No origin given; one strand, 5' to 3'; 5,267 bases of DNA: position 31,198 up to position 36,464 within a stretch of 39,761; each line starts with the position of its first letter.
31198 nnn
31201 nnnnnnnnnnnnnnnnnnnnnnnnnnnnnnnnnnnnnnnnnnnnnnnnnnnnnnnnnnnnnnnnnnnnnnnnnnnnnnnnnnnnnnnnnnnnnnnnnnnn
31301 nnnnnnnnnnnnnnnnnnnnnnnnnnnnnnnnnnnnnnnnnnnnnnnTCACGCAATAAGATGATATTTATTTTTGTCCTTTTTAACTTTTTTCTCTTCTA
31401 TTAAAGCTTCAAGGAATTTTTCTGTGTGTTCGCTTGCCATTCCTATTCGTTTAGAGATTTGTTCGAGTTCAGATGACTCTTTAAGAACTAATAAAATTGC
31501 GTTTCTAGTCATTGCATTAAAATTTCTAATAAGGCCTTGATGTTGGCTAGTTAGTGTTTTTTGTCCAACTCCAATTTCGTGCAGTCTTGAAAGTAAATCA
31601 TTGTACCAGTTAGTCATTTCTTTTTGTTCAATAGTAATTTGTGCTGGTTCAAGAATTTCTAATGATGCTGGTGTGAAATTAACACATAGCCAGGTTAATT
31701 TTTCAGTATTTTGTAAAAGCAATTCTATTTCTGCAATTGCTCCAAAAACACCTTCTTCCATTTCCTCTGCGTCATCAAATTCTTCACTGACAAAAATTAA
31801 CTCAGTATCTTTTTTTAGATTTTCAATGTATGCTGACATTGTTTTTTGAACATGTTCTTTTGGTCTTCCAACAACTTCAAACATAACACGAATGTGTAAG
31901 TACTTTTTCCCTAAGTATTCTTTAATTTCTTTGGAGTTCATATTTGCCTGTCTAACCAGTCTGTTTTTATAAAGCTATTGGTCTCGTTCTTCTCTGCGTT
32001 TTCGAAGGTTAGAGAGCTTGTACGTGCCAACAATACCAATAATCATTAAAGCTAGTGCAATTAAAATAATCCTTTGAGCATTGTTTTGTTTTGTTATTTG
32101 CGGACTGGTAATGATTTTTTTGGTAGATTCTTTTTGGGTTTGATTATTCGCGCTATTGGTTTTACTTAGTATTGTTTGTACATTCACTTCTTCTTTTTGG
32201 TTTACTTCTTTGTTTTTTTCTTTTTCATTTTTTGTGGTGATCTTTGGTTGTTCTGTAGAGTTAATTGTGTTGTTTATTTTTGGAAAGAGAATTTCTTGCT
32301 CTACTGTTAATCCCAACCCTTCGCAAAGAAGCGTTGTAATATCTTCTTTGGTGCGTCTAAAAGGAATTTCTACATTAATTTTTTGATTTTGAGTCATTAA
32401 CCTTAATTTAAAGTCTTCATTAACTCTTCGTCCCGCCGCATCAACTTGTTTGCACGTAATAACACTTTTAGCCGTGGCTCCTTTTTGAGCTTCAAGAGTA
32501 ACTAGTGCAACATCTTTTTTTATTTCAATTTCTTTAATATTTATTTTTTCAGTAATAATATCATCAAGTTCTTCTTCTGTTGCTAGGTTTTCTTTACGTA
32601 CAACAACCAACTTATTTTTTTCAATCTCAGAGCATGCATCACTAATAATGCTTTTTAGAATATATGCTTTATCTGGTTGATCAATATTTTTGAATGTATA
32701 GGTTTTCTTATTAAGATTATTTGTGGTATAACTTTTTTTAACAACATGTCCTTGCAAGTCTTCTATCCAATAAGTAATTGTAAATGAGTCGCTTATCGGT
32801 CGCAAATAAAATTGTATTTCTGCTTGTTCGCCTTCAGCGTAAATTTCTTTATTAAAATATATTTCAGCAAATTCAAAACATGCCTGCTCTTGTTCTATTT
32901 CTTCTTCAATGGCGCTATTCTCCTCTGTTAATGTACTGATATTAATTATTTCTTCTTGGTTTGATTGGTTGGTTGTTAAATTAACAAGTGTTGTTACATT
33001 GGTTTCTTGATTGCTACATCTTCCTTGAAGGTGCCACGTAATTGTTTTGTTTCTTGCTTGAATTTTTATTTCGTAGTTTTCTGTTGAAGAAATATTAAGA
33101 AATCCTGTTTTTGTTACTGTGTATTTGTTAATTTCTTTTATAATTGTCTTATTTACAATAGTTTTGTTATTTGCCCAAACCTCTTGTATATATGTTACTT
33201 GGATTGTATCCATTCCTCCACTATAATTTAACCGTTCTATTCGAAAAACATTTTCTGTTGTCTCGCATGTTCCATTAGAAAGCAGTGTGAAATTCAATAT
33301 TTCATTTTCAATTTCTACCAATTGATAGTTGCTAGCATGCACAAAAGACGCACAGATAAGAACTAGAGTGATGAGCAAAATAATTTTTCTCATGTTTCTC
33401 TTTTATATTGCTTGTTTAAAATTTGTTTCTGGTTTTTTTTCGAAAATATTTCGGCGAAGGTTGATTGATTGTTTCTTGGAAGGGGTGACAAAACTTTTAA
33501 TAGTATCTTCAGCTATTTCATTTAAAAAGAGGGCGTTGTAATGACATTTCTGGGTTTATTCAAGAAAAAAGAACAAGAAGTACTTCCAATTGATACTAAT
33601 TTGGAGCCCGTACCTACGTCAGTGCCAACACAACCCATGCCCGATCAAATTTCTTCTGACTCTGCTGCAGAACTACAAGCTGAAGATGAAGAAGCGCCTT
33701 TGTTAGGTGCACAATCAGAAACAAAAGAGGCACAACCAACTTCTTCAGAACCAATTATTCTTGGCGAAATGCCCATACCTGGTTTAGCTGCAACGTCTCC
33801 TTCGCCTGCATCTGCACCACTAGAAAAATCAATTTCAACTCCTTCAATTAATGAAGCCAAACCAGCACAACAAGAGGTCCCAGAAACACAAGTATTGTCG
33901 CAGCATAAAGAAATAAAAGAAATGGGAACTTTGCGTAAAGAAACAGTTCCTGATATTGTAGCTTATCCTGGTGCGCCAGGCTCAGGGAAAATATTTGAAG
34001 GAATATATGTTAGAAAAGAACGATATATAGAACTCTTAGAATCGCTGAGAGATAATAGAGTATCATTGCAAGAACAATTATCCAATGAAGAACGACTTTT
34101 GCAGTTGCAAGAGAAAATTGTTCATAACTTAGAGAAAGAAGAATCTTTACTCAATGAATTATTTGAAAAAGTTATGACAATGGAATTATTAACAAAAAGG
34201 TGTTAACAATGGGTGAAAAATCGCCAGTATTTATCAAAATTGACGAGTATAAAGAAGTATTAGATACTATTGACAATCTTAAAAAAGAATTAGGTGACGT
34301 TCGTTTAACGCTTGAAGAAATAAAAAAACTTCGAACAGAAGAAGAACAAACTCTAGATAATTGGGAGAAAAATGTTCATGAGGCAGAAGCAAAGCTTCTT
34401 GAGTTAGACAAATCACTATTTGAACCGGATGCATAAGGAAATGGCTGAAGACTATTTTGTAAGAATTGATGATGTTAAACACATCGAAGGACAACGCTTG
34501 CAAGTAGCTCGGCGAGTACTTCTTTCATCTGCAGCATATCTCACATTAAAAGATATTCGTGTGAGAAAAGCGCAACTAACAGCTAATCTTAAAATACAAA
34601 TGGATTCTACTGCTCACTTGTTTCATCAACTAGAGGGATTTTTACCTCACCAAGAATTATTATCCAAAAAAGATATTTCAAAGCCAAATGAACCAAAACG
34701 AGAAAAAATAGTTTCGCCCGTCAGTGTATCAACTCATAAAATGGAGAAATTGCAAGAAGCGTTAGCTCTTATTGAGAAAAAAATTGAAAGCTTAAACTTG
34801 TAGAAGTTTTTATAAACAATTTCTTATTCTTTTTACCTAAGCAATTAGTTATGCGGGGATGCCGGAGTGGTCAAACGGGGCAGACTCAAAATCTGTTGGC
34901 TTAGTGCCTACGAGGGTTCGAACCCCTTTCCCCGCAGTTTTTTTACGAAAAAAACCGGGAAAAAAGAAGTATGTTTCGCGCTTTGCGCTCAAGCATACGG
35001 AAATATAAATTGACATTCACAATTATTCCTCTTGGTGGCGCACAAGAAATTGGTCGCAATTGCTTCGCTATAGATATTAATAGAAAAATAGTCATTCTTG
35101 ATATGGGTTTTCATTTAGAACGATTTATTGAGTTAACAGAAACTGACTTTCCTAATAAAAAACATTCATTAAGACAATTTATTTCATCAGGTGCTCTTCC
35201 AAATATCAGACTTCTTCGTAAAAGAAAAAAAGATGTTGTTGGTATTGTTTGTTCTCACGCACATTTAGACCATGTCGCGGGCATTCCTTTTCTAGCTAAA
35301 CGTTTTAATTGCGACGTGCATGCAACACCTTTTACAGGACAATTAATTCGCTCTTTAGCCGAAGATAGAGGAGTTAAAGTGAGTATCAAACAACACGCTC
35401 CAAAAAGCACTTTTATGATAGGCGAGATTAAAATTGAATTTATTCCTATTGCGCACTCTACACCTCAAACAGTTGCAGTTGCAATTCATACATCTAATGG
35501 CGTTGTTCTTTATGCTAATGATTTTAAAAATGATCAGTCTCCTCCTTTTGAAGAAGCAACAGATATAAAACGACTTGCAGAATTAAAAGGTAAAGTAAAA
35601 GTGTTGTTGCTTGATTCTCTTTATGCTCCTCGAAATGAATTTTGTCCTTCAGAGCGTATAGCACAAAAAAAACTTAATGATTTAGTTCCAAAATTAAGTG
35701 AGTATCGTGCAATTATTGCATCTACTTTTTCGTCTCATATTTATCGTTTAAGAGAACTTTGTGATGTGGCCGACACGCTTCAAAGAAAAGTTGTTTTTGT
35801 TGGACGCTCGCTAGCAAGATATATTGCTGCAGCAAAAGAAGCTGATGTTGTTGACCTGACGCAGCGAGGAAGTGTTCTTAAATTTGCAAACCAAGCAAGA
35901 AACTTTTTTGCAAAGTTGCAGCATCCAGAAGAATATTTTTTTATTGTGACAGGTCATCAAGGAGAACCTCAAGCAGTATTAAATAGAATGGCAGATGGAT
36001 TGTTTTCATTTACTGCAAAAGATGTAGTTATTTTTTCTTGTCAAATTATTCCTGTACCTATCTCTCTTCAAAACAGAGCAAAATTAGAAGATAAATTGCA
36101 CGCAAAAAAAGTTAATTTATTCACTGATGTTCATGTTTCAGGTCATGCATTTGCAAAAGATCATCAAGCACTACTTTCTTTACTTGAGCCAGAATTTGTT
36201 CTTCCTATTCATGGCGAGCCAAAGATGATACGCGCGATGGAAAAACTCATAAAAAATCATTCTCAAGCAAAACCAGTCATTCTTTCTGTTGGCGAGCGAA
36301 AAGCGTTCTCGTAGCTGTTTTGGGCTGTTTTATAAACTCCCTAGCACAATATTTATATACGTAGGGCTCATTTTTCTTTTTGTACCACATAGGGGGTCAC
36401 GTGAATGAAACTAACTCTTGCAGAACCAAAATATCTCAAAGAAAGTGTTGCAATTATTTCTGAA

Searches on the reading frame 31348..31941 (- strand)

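Call 13: search_protein_families(library=pfam, proteins=[window:31348-31941:-], max_evalue=0.01)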
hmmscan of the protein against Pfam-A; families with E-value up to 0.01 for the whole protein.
window:31348-31941:- (197 aa): 1 family
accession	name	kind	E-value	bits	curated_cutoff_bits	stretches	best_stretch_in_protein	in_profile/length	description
PF14394.12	DUF4423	-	0.00035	20.9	30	1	128-193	8-74/165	Domain of unknown function (DUF4423)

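Call 66: search_protein_families(library=ncbifam, proteins=[window:31348-31941:-], max_evalue=0.1)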
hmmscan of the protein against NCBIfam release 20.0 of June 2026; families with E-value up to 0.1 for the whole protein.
window:31348-31941:- (197 aa): 2 families
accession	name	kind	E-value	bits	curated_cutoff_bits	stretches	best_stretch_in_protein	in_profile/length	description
NF053610.1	Sso10a_fam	subfamily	0.023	14.7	60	1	148-195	9-56/64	Sso10a family chromatin protein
NF041270.1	bla_Bcer_III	exception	0.05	12.9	670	1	92-182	108-193/314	class A beta-lactamase BlaIII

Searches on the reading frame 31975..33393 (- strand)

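Call 13: search_protein_families(library=pfam, proteins=[window:31975-33393:-], max_evalue=0.01)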
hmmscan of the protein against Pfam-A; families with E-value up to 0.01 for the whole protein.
window:31975-33393:- (472 aa): 0 families

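Call 66: search_protein_families(library=ncbifam, proteins=[window:31975-33393:-], max_evalue=0.1)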
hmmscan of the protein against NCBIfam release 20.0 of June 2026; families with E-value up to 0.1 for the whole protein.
window:31975-33393:- (472 aa): 1 family
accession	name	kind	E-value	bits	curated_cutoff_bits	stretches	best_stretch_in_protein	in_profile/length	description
NF049861.1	SCO2400_fam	subfamily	0.093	13.3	55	0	355-467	15-121/136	SCO2400 family protein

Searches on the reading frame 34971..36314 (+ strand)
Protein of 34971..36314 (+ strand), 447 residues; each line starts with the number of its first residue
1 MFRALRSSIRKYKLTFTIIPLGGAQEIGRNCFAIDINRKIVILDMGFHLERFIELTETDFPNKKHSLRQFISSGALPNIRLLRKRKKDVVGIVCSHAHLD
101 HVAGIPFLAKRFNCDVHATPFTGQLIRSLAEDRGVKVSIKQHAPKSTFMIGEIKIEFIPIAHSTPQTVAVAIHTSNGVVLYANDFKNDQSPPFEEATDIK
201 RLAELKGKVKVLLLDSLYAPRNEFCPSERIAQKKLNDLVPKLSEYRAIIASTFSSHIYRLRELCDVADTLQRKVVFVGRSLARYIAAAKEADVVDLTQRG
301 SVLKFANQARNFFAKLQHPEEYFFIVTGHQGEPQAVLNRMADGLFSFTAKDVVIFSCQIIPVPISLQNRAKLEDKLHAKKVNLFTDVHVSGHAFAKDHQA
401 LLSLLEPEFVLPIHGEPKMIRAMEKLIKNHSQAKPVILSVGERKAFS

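Call 13: search_protein_families(library=pfam, proteins=[window:34971-36314:+], max_evalue=0.01)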
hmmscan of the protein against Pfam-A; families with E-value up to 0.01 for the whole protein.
window:34971-36314:+ (447 aa): 4 families
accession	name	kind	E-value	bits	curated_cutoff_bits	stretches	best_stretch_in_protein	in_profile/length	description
PF22505.1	RNase_J_b_CASP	-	5.9e-21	75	27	1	248-361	4-113/126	Ribonuclease J, beta-CASP domain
PF12706.13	Lactamase_B_2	-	7.5e-13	49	27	1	79-218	22-166/200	Beta-lactamase superfamily domain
PF00753.33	Lactamase_B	-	1.1e-10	42.3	22.7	1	29-186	6-151/196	Metallo-beta-lactamase superfamily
PF07521.17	RMMBL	-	2.9e-09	37.2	21.6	1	386-429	10-54/63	Zn-dependent metallo-hydrolase RNA specificity domain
